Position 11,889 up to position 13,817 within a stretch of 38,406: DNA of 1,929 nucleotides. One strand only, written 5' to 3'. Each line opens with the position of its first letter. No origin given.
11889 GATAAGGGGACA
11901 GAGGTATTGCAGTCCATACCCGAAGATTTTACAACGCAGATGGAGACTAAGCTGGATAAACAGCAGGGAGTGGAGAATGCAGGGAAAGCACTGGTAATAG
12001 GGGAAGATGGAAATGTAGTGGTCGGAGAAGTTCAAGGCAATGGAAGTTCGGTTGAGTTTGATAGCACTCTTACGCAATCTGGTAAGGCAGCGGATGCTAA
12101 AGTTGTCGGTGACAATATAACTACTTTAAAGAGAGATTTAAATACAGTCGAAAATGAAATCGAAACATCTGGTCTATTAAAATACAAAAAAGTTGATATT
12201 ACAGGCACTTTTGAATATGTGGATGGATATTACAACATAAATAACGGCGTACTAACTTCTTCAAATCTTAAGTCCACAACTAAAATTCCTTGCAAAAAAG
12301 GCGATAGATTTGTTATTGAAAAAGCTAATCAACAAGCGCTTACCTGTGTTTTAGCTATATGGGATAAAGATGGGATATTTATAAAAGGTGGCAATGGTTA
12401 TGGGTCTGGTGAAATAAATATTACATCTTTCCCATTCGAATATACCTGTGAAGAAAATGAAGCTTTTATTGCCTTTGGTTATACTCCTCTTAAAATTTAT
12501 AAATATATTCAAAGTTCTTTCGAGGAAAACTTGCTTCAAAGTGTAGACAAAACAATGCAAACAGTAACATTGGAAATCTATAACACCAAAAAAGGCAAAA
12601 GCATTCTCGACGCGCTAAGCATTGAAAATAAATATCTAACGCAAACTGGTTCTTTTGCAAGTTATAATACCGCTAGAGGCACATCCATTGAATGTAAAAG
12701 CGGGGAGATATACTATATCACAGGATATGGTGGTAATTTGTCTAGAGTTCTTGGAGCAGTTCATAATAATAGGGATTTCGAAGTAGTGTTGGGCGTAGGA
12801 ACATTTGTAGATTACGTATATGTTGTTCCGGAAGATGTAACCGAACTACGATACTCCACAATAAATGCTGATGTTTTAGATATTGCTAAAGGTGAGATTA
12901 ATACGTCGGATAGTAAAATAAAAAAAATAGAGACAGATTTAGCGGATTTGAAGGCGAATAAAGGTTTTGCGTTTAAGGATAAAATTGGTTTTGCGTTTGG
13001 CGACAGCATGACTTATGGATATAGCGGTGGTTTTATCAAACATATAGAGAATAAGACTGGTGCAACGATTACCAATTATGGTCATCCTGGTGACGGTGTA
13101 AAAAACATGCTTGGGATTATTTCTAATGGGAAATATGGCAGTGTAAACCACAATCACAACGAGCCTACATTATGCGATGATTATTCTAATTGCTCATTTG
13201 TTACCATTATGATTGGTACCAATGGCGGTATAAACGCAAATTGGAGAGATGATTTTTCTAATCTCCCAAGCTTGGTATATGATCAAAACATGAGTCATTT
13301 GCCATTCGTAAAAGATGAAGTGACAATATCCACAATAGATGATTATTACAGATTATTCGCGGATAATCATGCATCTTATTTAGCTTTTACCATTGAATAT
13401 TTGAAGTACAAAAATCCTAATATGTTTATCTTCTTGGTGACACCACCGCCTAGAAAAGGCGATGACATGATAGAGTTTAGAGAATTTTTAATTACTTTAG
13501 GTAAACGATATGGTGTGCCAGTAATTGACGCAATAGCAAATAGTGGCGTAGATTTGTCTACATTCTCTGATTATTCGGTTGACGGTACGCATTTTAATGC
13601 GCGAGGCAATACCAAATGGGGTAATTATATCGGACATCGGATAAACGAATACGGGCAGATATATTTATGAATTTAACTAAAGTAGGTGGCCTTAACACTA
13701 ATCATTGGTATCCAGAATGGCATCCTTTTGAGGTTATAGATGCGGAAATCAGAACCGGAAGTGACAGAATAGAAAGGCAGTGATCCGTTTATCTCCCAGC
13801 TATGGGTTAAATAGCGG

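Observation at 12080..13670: Abrupt AT-rich shift inside the tail-fibre ORF coincides with a C-terminal SGNH esterase module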

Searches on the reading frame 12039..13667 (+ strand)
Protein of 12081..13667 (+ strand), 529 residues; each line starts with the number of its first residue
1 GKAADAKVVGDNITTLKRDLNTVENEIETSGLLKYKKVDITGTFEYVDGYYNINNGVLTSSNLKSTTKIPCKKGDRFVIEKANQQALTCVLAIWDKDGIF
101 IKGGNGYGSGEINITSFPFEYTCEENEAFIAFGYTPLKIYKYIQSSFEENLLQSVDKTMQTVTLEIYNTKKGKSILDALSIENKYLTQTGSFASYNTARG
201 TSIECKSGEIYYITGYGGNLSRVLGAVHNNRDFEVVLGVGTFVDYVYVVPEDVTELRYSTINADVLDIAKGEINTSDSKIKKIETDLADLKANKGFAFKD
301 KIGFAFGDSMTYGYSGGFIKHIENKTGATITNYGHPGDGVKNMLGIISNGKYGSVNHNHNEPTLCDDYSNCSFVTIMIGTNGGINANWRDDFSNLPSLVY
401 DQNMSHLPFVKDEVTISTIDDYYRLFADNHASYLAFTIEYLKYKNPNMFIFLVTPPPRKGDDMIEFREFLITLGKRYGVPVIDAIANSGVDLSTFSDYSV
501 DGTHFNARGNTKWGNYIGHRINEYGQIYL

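Call 8: search_dna_similar(query=window:12081-13667:+, collection=phages, mode=protein, max_rows=30, max_evalue=0.001)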
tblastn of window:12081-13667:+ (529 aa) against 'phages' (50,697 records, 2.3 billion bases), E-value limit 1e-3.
Records with a match: 2; places in all: 2; records where one place covers at least 80% of the query: 0.
Best place of each record, by identity: <60% 2.
By first word of the organism name: Klebsiella 1; Acinetobacter 1.
By host as written in the record: - 1; Acinetobacter halotolerans 1.
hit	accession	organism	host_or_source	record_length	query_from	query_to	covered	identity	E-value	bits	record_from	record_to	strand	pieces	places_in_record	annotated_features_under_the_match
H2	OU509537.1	Klebsiella pneumoniae phage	not known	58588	304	526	42%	28.1%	2e-14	83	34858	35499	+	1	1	record has no annotation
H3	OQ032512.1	Acinetobacter phage nACB2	Acinetobacter halotolerans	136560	298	528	44%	27.0%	4e-11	72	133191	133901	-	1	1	putative tail with lipase actitivy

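Call 18: find_homologous_proteins(query=window:12081-13667:+, max_evalue=0.001)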
Query window:12081-13667:+ (529 aa): 4 proteins with E <= 0.001 among 8000 candidates.
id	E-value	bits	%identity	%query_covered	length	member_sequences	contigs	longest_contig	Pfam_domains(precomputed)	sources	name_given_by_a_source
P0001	0.0e+0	1028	85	100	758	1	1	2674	PF13472.13,PF00657.29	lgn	-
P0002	0.0e+0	1017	84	100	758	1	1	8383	PF13472.13,PF00657.29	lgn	-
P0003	0.0e+0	1011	84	100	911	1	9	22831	PF13472.13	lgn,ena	-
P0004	1.4e-33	135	78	18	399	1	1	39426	-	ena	-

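Call 20: find_encoding_contigs(protein=P0003, flank=10000, max_places=6)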
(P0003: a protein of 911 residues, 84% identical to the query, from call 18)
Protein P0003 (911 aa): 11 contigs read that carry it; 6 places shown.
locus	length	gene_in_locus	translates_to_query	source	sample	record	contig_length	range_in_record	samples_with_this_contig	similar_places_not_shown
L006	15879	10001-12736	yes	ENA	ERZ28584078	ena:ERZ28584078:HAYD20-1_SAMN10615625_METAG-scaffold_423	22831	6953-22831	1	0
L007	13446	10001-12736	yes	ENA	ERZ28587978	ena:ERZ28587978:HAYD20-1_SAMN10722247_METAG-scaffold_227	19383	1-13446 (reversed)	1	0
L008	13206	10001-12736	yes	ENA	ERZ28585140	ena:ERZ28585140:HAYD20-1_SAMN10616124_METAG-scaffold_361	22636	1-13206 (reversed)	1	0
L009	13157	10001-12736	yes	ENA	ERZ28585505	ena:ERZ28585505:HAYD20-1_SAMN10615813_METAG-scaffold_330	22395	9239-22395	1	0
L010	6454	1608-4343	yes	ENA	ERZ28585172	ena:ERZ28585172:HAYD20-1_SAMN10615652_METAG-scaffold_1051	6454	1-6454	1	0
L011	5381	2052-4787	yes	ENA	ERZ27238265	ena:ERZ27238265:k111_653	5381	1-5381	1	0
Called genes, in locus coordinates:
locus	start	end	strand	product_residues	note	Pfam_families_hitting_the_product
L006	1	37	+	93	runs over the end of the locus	-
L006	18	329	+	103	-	-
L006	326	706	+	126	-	PF04883:HK97-gp10_like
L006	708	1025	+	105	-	-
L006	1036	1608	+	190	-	-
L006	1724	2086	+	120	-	-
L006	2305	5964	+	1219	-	PF10145:PhageMin_Tail, PF01464:SLT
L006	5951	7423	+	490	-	PF05709:Sipho_tail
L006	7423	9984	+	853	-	PF06605:Prophage_tail (faint)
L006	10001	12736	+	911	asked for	PF13472:Lipase_GDSL_2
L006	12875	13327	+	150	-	PF05105:Phage_holin_4_1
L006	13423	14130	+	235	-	PF12686:DUF3800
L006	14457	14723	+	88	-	PF19791:DUF6275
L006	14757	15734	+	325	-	PF01510:Amidase_2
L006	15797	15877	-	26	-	?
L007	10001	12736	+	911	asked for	PF13472:Lipase_GDSL_2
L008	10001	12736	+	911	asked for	PF13472:Lipase_GDSL_2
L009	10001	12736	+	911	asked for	PF13472:Lipase_GDSL_2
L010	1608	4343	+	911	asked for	PF13472:Lipase_GDSL_2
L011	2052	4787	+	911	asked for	PF13472:Lipase_GDSL_2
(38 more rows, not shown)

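Call 23: find_encoding_contigs(protein=P0002, flank=10000, max_places=4)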
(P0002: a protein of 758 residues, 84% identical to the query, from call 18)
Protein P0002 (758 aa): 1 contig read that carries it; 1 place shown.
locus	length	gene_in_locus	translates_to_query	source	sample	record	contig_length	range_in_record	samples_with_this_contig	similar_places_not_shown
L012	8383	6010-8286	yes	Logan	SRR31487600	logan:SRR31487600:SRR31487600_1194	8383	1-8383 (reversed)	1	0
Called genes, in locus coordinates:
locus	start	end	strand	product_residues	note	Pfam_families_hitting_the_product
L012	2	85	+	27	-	?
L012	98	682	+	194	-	-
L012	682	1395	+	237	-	-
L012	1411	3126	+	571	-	-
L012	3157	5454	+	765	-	PF22337:Phage_fiber_rpt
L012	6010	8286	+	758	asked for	PF00657:Lipase_GDSL (weak), PF13472:Lipase_GDSL_2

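Call 24: find_encoding_contigs(protein=P0004, flank=10000, max_places=4)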
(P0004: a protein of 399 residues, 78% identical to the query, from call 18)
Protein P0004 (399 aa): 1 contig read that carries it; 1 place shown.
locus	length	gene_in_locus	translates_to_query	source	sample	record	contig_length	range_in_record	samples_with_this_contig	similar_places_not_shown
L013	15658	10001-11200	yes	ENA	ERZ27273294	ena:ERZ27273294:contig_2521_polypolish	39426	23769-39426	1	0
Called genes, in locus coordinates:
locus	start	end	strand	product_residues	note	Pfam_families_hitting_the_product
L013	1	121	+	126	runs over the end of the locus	-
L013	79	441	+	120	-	-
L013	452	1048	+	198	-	PF06488:L_lac_phage_MSP (weak)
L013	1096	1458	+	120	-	-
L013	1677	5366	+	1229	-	PF04513:Baculo_PEP_C (faint), PF10145:PhageMin_Tail, PF01464:SLT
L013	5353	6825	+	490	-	PF05709:Sipho_tail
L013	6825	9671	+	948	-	PF06605:Prophage_tail (faint)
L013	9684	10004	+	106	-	-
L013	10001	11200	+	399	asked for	-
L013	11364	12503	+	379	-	PF00657:Lipase_GDSL (weak), PF13472:Lipase_GDSL_2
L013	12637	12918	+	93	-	-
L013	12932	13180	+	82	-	PF04531:Phage_holin_1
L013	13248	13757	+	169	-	PF11195:Tad2-like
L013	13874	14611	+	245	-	PF01510:Amidase_2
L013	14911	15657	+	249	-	?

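Call 25: search_solved_structures(query=window:12081-13667:+, max_evalue=1, show_alignments=2)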
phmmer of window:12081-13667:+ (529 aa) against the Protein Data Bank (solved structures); distinct sequences matched with E-value up to 1: 0.

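Call 29: find_related_loci(query=window:12081-13667:+, collection=genome_contigs, flank=10000)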
Query window:12081-13667:+ (529 aa) in genome_contigs; peptide patterns used: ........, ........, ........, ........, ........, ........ (x = any residue, [..] = any of these).
54 stretches matched a pattern, but none encodes a relative of the query by tblastn (E <= 1e-3).

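Call 30: find_related_loci(query=window:12081-13667:+, collection=viral_contigs, flank=10000)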
Query window:12081-13667:+ (529 aa) in viral_contigs; peptide patterns used: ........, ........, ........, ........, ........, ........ (x = any residue, [..] = any of these).
8 stretches matched a pattern; 2 encode a relative of the query (tblastn E <= 1e-3); 2 distinct loci.
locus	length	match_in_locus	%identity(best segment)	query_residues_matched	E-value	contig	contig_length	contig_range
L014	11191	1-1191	87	133-529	0e+0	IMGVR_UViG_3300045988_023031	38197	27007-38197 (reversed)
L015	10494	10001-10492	81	1-171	1e-88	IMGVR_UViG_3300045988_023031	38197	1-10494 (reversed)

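Call 33: search_protein_families(library=pfam, proteins=[L012:3157-5451:+, L012:1411-3123:+], max_evalue=0.1)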
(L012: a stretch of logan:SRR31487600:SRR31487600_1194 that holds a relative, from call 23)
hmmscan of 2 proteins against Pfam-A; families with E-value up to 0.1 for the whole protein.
L012:3157-5451:+ (765 aa): 1 family
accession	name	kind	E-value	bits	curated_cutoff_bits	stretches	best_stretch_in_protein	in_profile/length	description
PF22337.1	Phage_fiber_rpt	-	1.9e-12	47.1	27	1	628-657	1-30/34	Phage tail fiber repeats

L012:1411-3123:+ (571 aa): 14 families
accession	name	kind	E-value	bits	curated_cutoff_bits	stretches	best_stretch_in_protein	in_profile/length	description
PF07464.16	ApoLp-III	-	0.0001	22.9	36.3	1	374-457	31-117/146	Apolipophorin-III precursor (apoLp-III)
PF01442.23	Apolipoprotein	-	0.0002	21.5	90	0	367-454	2-86/190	Apolipoprotein A1/A4/E domain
PF22633.2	F5_F8_type_C_2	-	0.0013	19.7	27.8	1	274-352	3-77/91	NedA-like, galactose-binding domain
PF04799.18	Fzo_mitofusin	-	0.0071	16.3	27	0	163-207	84-128/161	fzo-like conserved region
PF24151.2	ArlX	-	0.009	16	28.7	0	158-207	49-98/229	ArlX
PF13292.11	DXP_synthase_N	-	0.017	14.8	21.2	1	366-460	167-263/274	1-deoxy-D-xylulose-5-phosphate synthase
PF08702.15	Fib_alpha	-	0.023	15.3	29.9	0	367-431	40-103/143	Fibrinogen alpha/beta chain family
PF06705.16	SF-assemblin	-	0.032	14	30.6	1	373-454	67-145/247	SF-assemblin/beta giardin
PF24564.1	DUF7605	-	0.033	14.5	27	0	336-458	16-138/183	Domain of unknown function (DUF7605)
PF07851.19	TMEM120A-B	-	0.044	13.5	29.8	0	123-197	9-83/324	TMEM120A/B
PF04513.17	Baculo_PEP_C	-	0.048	14.2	38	0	371-447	40-116/140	Baculovirus polyhedron envelope protein, PEP, C terminus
PF11068.13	YlqD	-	0.053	14.3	27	0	139-200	22-83/131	YlqD protein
PF09047.15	MEF2_binding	-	0.054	14.1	27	0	446-464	9-27/35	MEF2 binding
PF10384.14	Scm3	-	0.071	13.3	24.3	0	462-478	13-29/53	Centromere protein Scm3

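Call 36: search_protein_representatives(protein=window:12081-13667:+)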
Query: 529 residues. Proteins with E-value up to 0.001 (for the whole library): 167; up to 1e-10: 93; up to 1e-30: 6. The best 150 are listed.
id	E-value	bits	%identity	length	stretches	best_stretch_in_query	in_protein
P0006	0.0e+00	1025.4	86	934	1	1-529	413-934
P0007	9.6e-68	245.6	33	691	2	185-528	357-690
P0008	1.1e-35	139.9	40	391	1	305-521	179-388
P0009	1.2e-34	136.4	42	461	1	301-521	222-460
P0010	1.8e-32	129.3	37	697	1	292-521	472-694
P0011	5.4e-31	124.4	34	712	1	261-523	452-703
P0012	1.7e-30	122.7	33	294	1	289-521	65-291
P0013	5.5e-30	121.0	35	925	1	298-521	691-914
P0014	5.0e-29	117.9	33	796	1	263-520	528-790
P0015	7.8e-29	117.2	31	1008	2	286-521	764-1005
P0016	1.2e-28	116.6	33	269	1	295-521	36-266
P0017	4.5e-28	114.7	35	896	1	301-521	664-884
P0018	7.3e-26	107.4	36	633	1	302-522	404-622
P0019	1.2e-25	106.8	35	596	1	292-519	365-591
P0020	2.3e-25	105.8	35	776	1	258-521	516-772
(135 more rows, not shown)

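Call 39: search_protein_families(library=pfam, alignment_id=A2, max_evalue=0.001)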
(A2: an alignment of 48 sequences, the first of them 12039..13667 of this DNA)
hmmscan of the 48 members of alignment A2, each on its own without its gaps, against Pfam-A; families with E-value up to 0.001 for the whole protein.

A. member 1, window:12039-13667:+ (543 aa): 2 families
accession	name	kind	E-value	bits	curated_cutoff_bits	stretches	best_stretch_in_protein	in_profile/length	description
PF13472.12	Lipase_GDSL_2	-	3.3e-09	37.9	32.9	1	319-524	1-176/178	GDSL-like Lipase/Acylhydrolase family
PF00657.28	Lipase_GDSL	-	3.3e-06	27.9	23.6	1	318-531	2-208/208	GDSL-like Lipase/Acylhydrolase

B. families by the number of members that match (of 48 scanned): 4 families
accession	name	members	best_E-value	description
PF13472.12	Lipase_GDSL_2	48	4.9e-17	GDSL-like Lipase/Acylhydrolase family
PF00657.28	Lipase_GDSL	42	1.2e-13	GDSL-like Lipase/Acylhydrolase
PF10651.15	BppU_N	2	2.1e-18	BppU N-terminal domain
PF03160.20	Calx-beta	1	7.6e-15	Calx-beta domain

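Call 40: search_protein_families(library=phrogs, alignment_id=A2, max_evalue=0.00001)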
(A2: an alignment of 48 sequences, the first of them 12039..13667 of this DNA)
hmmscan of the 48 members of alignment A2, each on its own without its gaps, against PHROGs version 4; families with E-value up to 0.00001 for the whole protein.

A. member 1, window:12039-13667:+ (543 aa): 0 families

B. families by the number of members that match (of 48 scanned): 39 families (the first 25 are shown)
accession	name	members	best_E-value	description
phrog_5240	-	24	4.3e-30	tail fiber protein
phrog_11541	-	20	3.6e-28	-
phrog_28731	-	4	1.5e-07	-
phrog_37941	-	3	2.2e-18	-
phrog_16164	-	2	3.6e-60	-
phrog_24388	-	2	4.2e-20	-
phrog_21457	-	2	4.2e-19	-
phrog_16573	-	2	2.5e-17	-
phrog_37952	-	2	3.2e-15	-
phrog_32221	-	2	4e-13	-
phrog_19280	-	2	3.3e-11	-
phrog_17635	-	2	5e-10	tail fiber protein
phrog_13362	-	2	1.4e-09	-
phrog_4201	-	2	1.4e-06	tail fiber protein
phrog_17240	-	1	7.4e-21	-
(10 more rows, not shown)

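Call 48: search_dna_similar(query=L012:3157-5451:+, collection=phages, mode=protein, max_rows=12, max_evalue=0.00001)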
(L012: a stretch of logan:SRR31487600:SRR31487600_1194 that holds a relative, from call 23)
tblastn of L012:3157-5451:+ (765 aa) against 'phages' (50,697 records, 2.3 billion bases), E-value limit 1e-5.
Records with a match: 18; places in all: 18; records where one place covers at least 80% of the query: 0.
Best place of each record, by identity: <60% 18.
By first word of the organism name: Bacillus 16; Phage 1; Oscillospirales 1.
By host as written in the record: Bacillus anthracis Sterne 6; Bacillus pumilus GR8 4; Bacillus anthracis 3; Bacillus cereus VKM B-370 2; Bacillus subtilis 1; Staphylococcus aureus ZH 2 1; Oscillospirales 1.
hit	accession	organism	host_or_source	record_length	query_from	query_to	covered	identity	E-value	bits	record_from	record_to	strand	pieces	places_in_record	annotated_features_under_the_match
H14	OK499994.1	Bacillus phage vB_BanS_Skywalker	Bacillus anthracis Sterne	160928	352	612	34%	26.7%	1e-8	65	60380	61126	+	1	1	minor tail protein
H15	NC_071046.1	Bacillus phage vB_BanS_Skywalker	Bacillus anthracis Sterne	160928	352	612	34%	26.7%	1e-8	65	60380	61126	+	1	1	tail protein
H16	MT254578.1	Bacillus phage Izhevsk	Bacillus cereus VKM B-370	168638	352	612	34%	26.4%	3e-8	64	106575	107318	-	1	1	endosialidase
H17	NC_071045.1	Bacillus phage Izhevsk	Bacillus cereus VKM B-370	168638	352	612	34%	26.4%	3e-8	64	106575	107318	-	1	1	tail protein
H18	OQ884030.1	Bacillus phage SDFMU_Pbc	Bacillus subtilis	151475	348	588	32%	28.4%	7e-6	56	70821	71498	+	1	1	minor structural protein 2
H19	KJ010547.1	Bacillus phage Bp8p-C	Bacillus pumilus GR8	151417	348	588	32%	28.0%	3e-6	57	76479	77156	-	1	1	putative minor structural protein 2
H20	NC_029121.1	Bacillus phage Bp8p-C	Bacillus pumilus GR8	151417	348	588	32%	28.0%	3e-6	57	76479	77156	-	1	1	tail protein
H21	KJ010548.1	Bacillus phage Bp8p-T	Bacillus pumilus GR8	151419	348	588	32%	28.0%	3e-6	57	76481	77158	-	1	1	putative minor structural protein 2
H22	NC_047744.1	Bacillus phage Bp8p-T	Bacillus pumilus GR8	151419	348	588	32%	28.0%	3e-6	57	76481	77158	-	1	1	putative minor structural protein 2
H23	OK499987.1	Bacillus phage vB_BanS_MrDarsey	Bacillus anthracis Sterne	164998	352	588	31%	28.3%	3e-6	57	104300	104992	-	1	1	minor tail protein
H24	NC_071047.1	Bacillus phage vB_BanS_MrDarsey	Bacillus anthracis Sterne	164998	352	588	31%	28.3%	3e-6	57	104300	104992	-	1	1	tail protein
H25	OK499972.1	Bacillus phage vB_BanS_Chewbecca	Bacillus anthracis Sterne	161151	352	588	31%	28.3%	2e-8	64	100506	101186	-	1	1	minor structural protein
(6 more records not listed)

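Call 49: predict_structure(alignment_id=A2)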
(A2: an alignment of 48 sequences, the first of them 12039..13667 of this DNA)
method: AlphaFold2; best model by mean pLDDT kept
length: 543 residues; sequences in the alignment: 48
mean_pLDDT: 79.3   pTM: 0.53
mean pLDDT of the five models: 79.3, 77.2, 76.9, 76.6, 76.3
residues with pLDDT >= 90: 237; 70-90: 169; 50-70: 62; < 50: 75
segments of 3 or more residues with pLDDT < 50: 1-47, 160-181, 292-295
pLDDT, mean of each block of 10 residues (from residue 1): 39 34 30 35 46 83 67 75 89 76 74 77 66 87 79 76 34 36 77 91 91 92 83 67 85 70 88 76 79 50 61 96 90 96 96 96 94 84 96 88 94 93 94 97 97 97 97 92 97 96 93 96 96 92 75
secondary structure, 60 per line:
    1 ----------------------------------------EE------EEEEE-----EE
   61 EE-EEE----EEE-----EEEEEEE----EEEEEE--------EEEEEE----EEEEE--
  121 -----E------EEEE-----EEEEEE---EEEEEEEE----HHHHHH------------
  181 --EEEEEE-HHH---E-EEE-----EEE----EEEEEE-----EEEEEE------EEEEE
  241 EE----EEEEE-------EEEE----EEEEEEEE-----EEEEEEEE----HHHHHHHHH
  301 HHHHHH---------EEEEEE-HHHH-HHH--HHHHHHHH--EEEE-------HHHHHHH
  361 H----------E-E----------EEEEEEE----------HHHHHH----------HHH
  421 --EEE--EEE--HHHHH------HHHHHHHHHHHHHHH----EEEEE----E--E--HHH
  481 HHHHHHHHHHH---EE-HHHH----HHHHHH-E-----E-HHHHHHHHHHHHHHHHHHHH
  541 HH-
elements in order: E49-53 E59-62 E64-66 E71-73 E79-85 E90-95 E104-109 E114-118 E133-136 E142-147 E151-158 H163-168 E183-188 E198-200 E206-208 E213-218 E224-229 E236-242 E247-251 E259-262 E267-274 E280-287 H292-306 E316-321 H323-326 H333-340 E343-346 H354-361 E385-391 H402-407 E423-425 E428-430 H433-437 H444-458 E463-467 H478-491 H498-501 H506-511 H521-542
